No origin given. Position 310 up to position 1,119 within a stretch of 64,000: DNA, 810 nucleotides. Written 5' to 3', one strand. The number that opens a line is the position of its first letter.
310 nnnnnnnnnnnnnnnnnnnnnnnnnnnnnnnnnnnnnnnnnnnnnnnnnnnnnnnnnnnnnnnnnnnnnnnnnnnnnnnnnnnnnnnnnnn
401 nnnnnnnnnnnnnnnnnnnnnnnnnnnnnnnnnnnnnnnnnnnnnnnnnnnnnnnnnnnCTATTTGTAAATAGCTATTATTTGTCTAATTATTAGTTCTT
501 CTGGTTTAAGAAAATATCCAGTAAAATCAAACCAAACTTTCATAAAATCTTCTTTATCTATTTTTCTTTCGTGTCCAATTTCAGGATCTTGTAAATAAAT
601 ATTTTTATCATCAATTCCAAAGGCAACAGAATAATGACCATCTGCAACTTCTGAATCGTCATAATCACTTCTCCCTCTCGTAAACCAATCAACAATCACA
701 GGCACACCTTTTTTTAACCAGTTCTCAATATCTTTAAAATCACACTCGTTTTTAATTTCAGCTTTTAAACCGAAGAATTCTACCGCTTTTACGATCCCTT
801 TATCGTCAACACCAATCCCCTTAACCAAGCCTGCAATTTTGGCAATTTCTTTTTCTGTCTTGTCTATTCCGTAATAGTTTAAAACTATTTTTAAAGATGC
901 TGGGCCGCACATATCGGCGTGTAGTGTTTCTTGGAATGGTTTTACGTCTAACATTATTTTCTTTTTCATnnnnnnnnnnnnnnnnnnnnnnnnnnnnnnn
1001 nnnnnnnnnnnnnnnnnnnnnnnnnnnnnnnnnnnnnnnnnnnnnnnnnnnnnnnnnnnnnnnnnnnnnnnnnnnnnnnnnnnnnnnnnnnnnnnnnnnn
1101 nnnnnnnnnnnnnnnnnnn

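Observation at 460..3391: Candidate novel three-gene cassette at the island tip: papain-fold (C39/BtrH_N-like) protein plus two divergent ATP-grasp ligases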

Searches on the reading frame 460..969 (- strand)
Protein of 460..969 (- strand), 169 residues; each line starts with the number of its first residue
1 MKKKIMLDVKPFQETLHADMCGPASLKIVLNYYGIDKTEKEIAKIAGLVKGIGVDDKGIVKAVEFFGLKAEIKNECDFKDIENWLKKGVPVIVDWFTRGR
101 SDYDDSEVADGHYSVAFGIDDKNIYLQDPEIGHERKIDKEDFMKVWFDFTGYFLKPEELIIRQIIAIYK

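Call 3: search_protein_families(library=pfam, proteins=[window:460-969:-], max_evalue=1)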
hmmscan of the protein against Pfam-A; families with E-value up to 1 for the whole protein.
window:460-969:- (169 aa): 4 families
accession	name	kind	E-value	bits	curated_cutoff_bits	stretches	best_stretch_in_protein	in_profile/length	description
PF13529.12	Peptidase_C39_2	-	2.5e-14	54.5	24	1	16-129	11-142/143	Peptidase_C39 like family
PF03412.21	Peptidase_C39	-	8.1e-13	48.8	22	1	20-147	12-122/133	Peptidase C39 family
PF12385.14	Peptidase_C70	-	1.8e-05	25.1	19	1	8-137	6-131/141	Papain-like cysteine protease AvrRpt2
PF11814.14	DUF3335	-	0.015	15.2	25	1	73-143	114-179/206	Peptidase_C39 like family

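Call 4: search_protein_families(library=ncbifam, proteins=[window:460-969:-], max_evalue=1)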
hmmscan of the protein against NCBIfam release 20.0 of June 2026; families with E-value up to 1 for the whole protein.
window:460-969:- (169 aa): 8 families
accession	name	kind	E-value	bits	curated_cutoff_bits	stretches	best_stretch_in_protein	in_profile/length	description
TIGR03796.1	NHLM_micro_ABC1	equivalog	1e-07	30.5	853.3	1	18-154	10-124/710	NHLP family bacteriocin export ABC transporter peptidase/permease/ATPase subunit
TIGR01193.1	bacteriocin_ABC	subfamily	7.3e-06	24.8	523.85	1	20-149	6-124/708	peptide cleavage/export ABC transporter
NF045998.1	cleave_ABC_plasm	equivalog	0.0025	16.1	500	1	111-155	87-130/673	Mbov_0121 family peptidase domain-containing ABC transporter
NF058616.2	C39_FapD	equivalog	0.0027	17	330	1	111-147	137-172/224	fibril amyloid maturation endopeptidase FapD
NF033920.0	C39_PA2778_fam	equivalog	0.0037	16.7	150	1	18-44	12-38/255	PA2778 family cysteine peptidase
NF050078.1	pilus_FilB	exception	0.027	13.8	475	0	112-167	157-211/277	putative pilus system C39 family peptidase FilB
NF040841.1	AMEP412_fam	subfamily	0.061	13.7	45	1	76-104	39-67/74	AMEP412 family response elicitor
TIGR02494.1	PFLE_PFLC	subfamily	0.15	11.3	174.35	1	5-75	178-248/293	glycyl-radical enzyme activating protein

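Call 33: find_homologous_proteins(query=window:460-969:-)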
Query window:460-969:- (169 aa): 2484 proteins with E <= 0.001 among 2522 candidates; the best 120 are listed.
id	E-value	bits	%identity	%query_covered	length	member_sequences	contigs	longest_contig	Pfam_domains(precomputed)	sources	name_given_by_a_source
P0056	1.6e-108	378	100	100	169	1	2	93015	PF12385.15,PF13529.14,PF03412.22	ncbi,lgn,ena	ncbi:MAG: C39 family peptidase [bacterium]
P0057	3.0e-83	296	77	99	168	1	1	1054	PF12385.15,PF13529.14,PF03412.22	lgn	-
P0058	3.6e-83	295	76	99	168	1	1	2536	PF12385.15,PF13529.14,PF03412.22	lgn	-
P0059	3.9e-83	295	77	98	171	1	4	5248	PF12385.15,PF13529.14,PF03412.22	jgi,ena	-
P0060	4.2e-83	295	76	98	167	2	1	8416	PF12385.15,PF13529.14,PF03412.22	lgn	-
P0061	7.5e-83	294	77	98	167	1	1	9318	PF13529.14,PF03412.22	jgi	jgi:ABC-type bacteriocin/lantibiotic exporter with double-glycine peptidase domain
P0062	1.6e-82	293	75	99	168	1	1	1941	PF12385.15,PF11814.15,PF13529.14,PF03412.22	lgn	-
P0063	1.9e-82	293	75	98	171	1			PF12385.15,PF13529.14,PF03412.22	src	-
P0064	2.1e-82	293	77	98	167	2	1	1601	PF13529.14,PF03412.22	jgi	jgi:ABC-type bacteriocin/lantibiotic exporter with double-glycine peptidase domain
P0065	2.2e-82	293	75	99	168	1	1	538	PF12385.15,PF13529.14,PF03412.22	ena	-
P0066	5.8e-82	291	76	99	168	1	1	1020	PF12385.15,PF11814.15,PF13529.14,PF03412.22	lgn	-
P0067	6.4e-82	291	75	99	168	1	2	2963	PF12385.15,PF13529.14,PF03412.22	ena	-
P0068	1.0e-81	291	76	99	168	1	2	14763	PF12385.15,PF13529.14,PF03412.22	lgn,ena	-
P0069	1.8e-81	290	77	98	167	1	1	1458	PF12385.15,PF13529.14,PF03412.22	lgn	-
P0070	5.5e-81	288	75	99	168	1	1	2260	PF12385.15,PF13529.14,PF03412.22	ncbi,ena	-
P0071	8.0e-81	288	74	99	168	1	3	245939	PF12385.15,PF13529.14,PF03412.22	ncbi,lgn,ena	ncbi:MAG: C39 family peptidase [Patescibacteria group bacterium]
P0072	8.6e-81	288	73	99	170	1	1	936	PF12385.15,PF13529.14,PF03412.22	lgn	-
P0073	1.2e-80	287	75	98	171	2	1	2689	PF13529.14,PF03412.22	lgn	-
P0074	1.3e-80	287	77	99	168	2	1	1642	PF13529.14,PF03412.22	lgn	-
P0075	2.0e-80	286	77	98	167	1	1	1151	PF12385.15,PF13529.14,PF03412.22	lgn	-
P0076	2.7e-80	286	75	98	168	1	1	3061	PF13529.14,PF03412.22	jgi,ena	-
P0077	3.5e-80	286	74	98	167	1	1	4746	PF13529.14,PF03412.22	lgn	-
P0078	4.4e-80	285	74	99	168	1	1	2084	PF12385.15,PF11814.15,PF13529.14,PF03412.22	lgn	-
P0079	4.5e-80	285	75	99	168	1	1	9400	PF12385.15,PF13529.14,PF03412.22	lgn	-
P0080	5.0e-80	285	72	99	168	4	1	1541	PF12385.15,PF13529.14,PF03412.22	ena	-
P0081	7.2e-80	285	73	99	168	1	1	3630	PF12385.15,PF13529.14,PF03412.22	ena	-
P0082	7.4e-80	285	75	96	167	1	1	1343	PF13529.14,PF03412.22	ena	-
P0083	9.8e-80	284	74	96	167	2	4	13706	PF12385.15,PF13529.14,PF03412.22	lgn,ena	-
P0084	1.0e-79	284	74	99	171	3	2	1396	PF12385.15,PF13529.14,PF03412.22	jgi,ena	-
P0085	1.0e-79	284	74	99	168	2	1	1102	PF13529.14,PF03412.22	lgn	-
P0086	1.1e-79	284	73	99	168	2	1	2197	PF13529.14,PF03412.22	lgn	-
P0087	1.1e-79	284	75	99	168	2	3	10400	PF13529.14,PF03412.22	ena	-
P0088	1.1e-79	284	73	98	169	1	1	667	PF13529.14,PF03412.22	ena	-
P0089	1.8e-79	283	72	99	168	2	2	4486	PF12385.15,PF13529.14,PF03412.22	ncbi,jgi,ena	-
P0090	2.0e-79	283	75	99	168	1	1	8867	PF13529.14,PF03412.22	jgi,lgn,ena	-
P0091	2.3e-79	283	76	96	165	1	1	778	PF13529.14,PF03412.22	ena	-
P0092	4.3e-79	282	74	99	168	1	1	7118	PF13529.14,PF03412.22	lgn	-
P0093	6.0e-79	282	75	96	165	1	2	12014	PF12385.15,PF13529.14,PF03412.22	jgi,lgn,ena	-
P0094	6.7e-79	281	74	99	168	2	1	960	PF12385.15,PF13529.14,PF03412.22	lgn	-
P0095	1.1e-78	281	74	98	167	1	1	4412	PF12385.15,PF13529.14,PF03412.22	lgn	-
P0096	1.3e-78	281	73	99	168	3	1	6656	PF12385.15,PF11814.15,PF13529.14,PF03412.22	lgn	-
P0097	1.6e-78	280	75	99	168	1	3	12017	PF13529.14,PF03412.22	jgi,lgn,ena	-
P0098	2.1e-78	280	73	98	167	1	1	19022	PF12385.15,PF11814.15,PF13529.14,PF03412.22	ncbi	-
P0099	2.9e-78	279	77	96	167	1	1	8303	PF13529.14,PF03412.22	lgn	-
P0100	3.8e-78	279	74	99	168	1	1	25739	PF13529.14,PF03412.22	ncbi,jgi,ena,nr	ncbi:C39 family peptidase [Patescibacteria group bacterium]|nr:C39 family peptidase [Patescibacteria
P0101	3.9e-78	279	75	96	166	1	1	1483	PF12385.15,PF13529.14,PF03412.22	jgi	jgi:ABC-type bacteriocin/lantibiotic exporter with double-glycine peptidase domain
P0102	4.8e-78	279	74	99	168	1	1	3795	PF12385.15,PF13529.14,PF03412.22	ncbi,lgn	-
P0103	1.1e-77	278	72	99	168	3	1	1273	PF13529.14,PF03412.22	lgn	-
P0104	1.2e-77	277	75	98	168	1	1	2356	PF13529.14,PF03412.22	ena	-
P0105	1.3e-77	277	75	98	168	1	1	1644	PF13529.14,PF03412.22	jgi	-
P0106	1.3e-77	277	71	99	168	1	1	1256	PF12385.15,PF13529.14,PF03412.22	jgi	jgi:ABC-type bacteriocin/lantibiotic exporter with double-glycine peptidase domain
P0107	1.4e-77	277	73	99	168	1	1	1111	PF12385.15,PF13529.14,PF03412.22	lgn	-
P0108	1.4e-77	277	73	99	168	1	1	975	PF12385.15,PF13529.14,PF03412.22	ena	-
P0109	1.6e-77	277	74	96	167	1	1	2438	PF12385.15,PF13529.14,PF03412.22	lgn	-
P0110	1.7e-77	277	71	99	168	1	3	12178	PF12385.15,PF13529.14,PF03412.22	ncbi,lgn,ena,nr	ncbi:MAG: hypothetical protein EXS50_03260 [Candidatus Taylorbacteria bacterium]|nr:hypothetical pro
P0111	1.8e-77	277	74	99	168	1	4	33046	PF13529.14,PF03412.22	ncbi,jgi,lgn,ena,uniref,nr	ncbi:MAG: hypothetical protein US31_C0016G0014 [Berkelbacteria bacterium GW2011_GWA1_36_9]|uniref:Pe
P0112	2.1e-77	277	73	98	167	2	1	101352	PF12385.15,PF13529.14,PF03412.22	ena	-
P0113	2.3e-77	277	74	99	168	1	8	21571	PF12385.15,PF13529.14,PF03412.22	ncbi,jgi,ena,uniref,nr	ncbi:MAG: hypothetical protein A2998_00345 [Candidatus Staskawiczbacteria bacterium RIFCSPLOWO2_01_F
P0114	3.5e-77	276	72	99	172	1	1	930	PF12385.15,PF13529.14,PF03412.22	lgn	-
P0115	5.4e-77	275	75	98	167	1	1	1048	PF13529.14,PF03412.22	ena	-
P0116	6.2e-77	275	72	98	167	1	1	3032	PF13529.14,PF03412.22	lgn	-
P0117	7.2e-77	275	72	99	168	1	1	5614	PF13529.14,PF03412.22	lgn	-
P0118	7.6e-77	275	72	96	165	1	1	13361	PF13529.14,PF03412.22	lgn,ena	-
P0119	8.1e-77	275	73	99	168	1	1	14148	PF12385.15,PF13529.14,PF03412.22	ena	-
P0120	1.1e-76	274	75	98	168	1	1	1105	PF13529.14,PF03412.22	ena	-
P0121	1.4e-76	274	71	99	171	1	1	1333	PF12385.15,PF13529.14,PF03412.22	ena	-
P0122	1.4e-76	274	72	98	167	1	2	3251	PF13529.14,PF03412.22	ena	-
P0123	1.5e-76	274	74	96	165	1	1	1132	PF12385.15,PF13529.14,PF03412.22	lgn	-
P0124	1.7e-76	274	71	99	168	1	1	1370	PF13529.14,PF03412.22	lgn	-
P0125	1.7e-76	274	74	98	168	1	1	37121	PF13529.14,PF03412.22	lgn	-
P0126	1.8e-76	274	71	99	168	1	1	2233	PF12385.15,PF13529.14,PF03412.22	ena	-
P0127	1.8e-76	274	72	98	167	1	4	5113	PF13529.14,PF03412.22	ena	-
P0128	2.3e-76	273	73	99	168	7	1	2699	PF13529.14,PF03412.22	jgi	-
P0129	2.5e-76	273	72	98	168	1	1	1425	PF12385.15,PF13529.14,PF03412.22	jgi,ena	-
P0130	3.0e-76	273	71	99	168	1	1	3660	PF12385.15,PF13529.14,PF03412.22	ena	-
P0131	3.3e-76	273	73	98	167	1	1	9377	PF13529.14,PF03412.22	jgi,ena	-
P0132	3.5e-76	273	72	99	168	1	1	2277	PF12385.15,PF13529.14,PF03412.22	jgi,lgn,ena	-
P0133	4.0e-76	272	69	99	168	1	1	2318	PF13529.14,PF03412.22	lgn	-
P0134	4.3e-76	272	72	99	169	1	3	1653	PF13529.14,PF03412.22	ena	-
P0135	5.0e-76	272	74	96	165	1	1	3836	PF12385.15,PF13529.14,PF03412.22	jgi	-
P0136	7.0e-76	272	70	98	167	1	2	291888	PF12385.15,PF13529.14,PF03412.22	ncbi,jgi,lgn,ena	ncbi:MAG: C39 family peptidase [Candidatus Paceibacterota bacterium]|jgi:predicted double-glycine pe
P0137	7.8e-76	272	71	97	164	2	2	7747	PF13529.14,PF03412.22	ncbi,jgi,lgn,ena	-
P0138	8.0e-76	271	72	99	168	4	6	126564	PF12385.15,PF13529.14,PF03412.22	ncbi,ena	ncbi:MAG: C39 family peptidase [Patescibacteria group bacterium]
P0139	8.3e-76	271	71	99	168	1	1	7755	PF12385.15,PF13529.14,PF03412.22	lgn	-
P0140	8.6e-76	271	74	99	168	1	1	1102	PF12385.15,PF13529.14,PF03412.22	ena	-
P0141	9.4e-76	271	72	98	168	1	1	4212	PF12385.15,PF13529.14,PF03412.22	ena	-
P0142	9.4e-76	271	71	98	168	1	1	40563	PF13529.14,PF03412.22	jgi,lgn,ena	-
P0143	1.1e-75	271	74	98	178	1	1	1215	PF12385.15,PF13529.14,PF03412.22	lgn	-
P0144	1.2e-75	271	71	96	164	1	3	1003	PF12385.15,PF13529.14,PF03412.22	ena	-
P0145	1.3e-75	271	72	99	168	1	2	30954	PF12385.15,PF13529.14,PF03412.22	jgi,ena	jgi:predicted double-glycine peptidase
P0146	1.4e-75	271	68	99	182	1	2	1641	PF13529.14,PF03412.22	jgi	jgi:predicted double-glycine peptidase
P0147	1.5e-75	271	70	98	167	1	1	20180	PF12385.15,PF13529.14,PF03412.22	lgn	-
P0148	1.6e-75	271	71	99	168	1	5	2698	PF12385.15,PF13529.14,PF03412.22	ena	-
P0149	2.0e-75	270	69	99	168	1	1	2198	PF12385.15,PF13529.14,PF03412.22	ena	-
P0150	2.4e-75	270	73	96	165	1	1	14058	PF12385.15,PF13529.14,PF03412.22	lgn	-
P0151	2.9e-75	270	71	99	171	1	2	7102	PF12385.15,PF13529.14,PF03412.22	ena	-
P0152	3.5e-75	269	70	98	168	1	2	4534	PF13529.14,PF03412.22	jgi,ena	-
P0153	3.6e-75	269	72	96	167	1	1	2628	PF12385.15,PF13529.14,PF03412.22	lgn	-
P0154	4.1e-75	269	69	99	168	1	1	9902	PF12385.15,PF13529.14,PF03412.22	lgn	-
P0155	4.3e-75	269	72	99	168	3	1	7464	PF13529.14,PF03412.22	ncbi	-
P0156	4.7e-75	269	71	99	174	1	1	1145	PF12385.15,PF13529.14,PF03412.22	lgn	-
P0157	6.2e-75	269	69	99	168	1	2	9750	PF13529.14,PF03412.22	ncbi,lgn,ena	-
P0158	6.4e-75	269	72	98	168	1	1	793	PF13529.14,PF03412.22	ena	-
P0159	6.9e-75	268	70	99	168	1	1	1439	PF12385.15,PF13529.14,PF03412.22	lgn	-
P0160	7.0e-75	268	71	99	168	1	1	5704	PF13529.14,PF03412.22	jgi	-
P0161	7.3e-75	268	72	98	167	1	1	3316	PF12385.15,PF14399.13,PF13529.14,PF03412.22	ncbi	-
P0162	7.4e-75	268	71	98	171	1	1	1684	PF12385.15,PF13529.14,PF03412.22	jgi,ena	-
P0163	7.4e-75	268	71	98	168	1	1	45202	PF13529.14,PF03412.22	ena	-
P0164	8.0e-75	268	72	92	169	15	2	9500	PF12385.15,PF13529.14,PF03412.22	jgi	jgi:predicted double-glycine peptidase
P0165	8.8e-75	268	68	99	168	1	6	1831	PF13529.14,PF03412.22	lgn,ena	-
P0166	9.0e-75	268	72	93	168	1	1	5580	PF13529.14,PF03412.22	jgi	-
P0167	1.0e-74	268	69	99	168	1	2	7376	PF12385.15,PF13529.14,PF03412.22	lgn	-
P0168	1.0e-74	268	70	99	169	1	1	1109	PF12385.15,PF13529.14,PF03412.22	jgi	jgi:ABC-type bacteriocin/lantibiotic exporter with double-glycine peptidase domain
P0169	1.3e-74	268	70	99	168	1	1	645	PF12385.15,PF13529.14,PF03412.22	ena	-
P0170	1.5e-74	267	70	99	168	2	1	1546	PF13529.14,PF03412.22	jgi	jgi:hypothetical protein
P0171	1.8e-74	267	72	99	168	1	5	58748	PF12385.15,PF13529.14,PF03412.22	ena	-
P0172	1.8e-74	267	72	98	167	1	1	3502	PF12385.15,PF13529.14,PF03412.22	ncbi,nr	ncbi:C39 family peptidase [Candidatus Nomurabacteria bacterium]|nr:C39 family peptidase [Candidatus 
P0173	2.7e-74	266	67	99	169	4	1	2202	PF13529.14,PF03412.22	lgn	-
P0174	2.8e-74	266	69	98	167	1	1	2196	PF12385.15,PF13529.14,PF03412.22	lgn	-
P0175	3.2e-74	266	68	99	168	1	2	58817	PF13529.14,PF03412.22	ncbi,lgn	ncbi:MAG: C39 family peptidase [Candidatus Taylorbacteria bacterium]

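Call 35: find_encoding_contigs(protein=P0071, flank=7000, max_places=1)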
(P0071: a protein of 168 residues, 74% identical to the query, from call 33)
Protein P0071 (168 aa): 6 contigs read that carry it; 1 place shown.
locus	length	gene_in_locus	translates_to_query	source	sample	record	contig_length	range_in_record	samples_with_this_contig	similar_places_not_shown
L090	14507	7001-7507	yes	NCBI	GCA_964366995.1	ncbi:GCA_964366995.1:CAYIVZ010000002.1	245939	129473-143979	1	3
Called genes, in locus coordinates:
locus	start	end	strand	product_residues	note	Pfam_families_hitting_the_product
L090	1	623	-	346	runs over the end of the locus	PF00248:Aldo_ket_red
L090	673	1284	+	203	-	PF06821:Ser_hydrolase (weak), PF00561:Abhydrolase_1 (faint)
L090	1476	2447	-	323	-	PF02423:OCD_Mu_crystall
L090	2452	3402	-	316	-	PF00291:PALP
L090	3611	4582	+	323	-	PF04055:Radical_SAM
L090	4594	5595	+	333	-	PF02655:ATP-grasp_3 (weak), PF07478:Dala_Dala_lig_C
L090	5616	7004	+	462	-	-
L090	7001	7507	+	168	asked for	PF12385:Peptidase_C70 (weak), PF13529:Peptidase_C39_2, PF03412:Peptidase_C39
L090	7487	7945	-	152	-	PF13302:Acetyltransf_3, PF13673:Acetyltransf_10, PF00583:Acetyltransf_1, PF13508:Acetyltransf_7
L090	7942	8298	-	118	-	PF04266:ASCH (weak)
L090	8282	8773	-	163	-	-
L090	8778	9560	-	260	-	PF01909:NTP_transf_2, PF18765:Polbeta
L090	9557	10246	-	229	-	-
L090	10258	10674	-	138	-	PF00293:NUDIX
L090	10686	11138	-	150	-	PF00293:NUDIX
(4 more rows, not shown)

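Call 36: find_encoding_contigs(protein=P0136, flank=7000, max_places=1)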
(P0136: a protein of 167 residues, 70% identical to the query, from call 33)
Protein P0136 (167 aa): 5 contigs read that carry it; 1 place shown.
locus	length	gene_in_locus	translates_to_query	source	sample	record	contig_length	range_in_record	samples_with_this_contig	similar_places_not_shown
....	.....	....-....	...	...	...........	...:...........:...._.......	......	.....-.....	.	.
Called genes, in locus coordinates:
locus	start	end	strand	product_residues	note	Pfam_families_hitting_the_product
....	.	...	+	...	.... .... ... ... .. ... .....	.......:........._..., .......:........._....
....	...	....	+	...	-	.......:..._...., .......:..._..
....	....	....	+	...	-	-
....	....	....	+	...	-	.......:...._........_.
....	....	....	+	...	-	-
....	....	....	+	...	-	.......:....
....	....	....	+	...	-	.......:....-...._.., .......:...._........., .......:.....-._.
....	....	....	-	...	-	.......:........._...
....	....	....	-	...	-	-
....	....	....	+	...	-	-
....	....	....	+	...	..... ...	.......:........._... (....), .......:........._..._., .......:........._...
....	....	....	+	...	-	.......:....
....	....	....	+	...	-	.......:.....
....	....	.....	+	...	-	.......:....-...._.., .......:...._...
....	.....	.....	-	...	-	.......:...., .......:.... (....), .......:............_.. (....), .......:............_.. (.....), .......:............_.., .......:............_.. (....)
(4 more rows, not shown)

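Call 37: find_encoding_contigs(protein=P0175, flank=7000, max_places=1)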
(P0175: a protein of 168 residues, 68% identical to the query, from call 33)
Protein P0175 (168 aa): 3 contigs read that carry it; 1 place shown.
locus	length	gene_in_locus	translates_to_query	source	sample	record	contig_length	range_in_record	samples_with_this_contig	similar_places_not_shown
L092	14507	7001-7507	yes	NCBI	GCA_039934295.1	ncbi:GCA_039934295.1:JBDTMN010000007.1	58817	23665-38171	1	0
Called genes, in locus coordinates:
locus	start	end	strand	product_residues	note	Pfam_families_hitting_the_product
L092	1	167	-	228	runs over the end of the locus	PF00702:Hydrolase, PF13419:HAD_2, PF13242:Hydrolase_like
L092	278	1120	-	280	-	PF08282:Hydrolase_3 (faint)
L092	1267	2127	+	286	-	-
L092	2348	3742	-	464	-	PF13393:tRNA-synt_His, PF03129:HGTP_anticodon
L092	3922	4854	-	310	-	-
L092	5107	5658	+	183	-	PF18306:LDcluster4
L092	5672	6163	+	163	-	PF00293:NUDIX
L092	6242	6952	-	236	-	PF01966:HD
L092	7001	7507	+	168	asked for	PF13529:Peptidase_C39_2, PF03412:Peptidase_C39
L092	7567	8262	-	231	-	PF08843:AbiEii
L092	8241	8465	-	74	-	PF21956:DUF6922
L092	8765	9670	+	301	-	PF00892:EamA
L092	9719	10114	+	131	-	PF02675:AdoMet_dc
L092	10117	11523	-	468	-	PF01071:GARS_A, PF02843:GARS_C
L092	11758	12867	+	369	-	PF00438:S-AdoMet_synt_N, PF02772:S-AdoMet_synt_M, PF02773:S-AdoMet_synt_C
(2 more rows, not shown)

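Call 38: find_related_loci(query=window:460-969:-, collection=metagenome_contigs, flank=7000)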
Query window:460-969:- (169 aa) in metagenome_contigs; peptide patterns used: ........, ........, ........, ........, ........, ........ (x = any residue, [..] = any of these).
600 stretches matched a pattern (row limit reached: there are more); 233 encode a relative of the query (tblastn E <= 1e-3); the best 80 are kept; 80 distinct loci.
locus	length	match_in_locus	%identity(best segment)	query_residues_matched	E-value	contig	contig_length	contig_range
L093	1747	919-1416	77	3-168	3e-91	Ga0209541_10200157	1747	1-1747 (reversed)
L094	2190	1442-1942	75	3-169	5e-89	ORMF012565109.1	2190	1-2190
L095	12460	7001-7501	74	3-169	2e-84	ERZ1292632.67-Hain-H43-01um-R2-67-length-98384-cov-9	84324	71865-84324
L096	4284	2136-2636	72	3-169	2e-83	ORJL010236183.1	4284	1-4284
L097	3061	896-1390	75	3-167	2e-84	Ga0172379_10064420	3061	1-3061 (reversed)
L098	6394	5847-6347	75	3-169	4e-83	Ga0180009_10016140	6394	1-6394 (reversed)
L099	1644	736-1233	75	4-169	2e-85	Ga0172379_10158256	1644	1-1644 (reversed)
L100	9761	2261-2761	74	3-169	9e-81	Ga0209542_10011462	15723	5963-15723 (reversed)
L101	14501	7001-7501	72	3-169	8e-81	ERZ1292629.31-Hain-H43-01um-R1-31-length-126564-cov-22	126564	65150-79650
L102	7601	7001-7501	74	3-169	1e-80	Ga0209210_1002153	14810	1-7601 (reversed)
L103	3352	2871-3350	75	3-162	5e-81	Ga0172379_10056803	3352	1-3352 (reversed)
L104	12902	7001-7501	71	3-169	3e-80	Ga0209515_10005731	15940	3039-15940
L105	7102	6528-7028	71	3-169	7e-80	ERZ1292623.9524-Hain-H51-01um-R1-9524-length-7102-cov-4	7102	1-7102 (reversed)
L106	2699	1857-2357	73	3-169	3e-81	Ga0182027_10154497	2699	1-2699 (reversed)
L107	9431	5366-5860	73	3-167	5e-80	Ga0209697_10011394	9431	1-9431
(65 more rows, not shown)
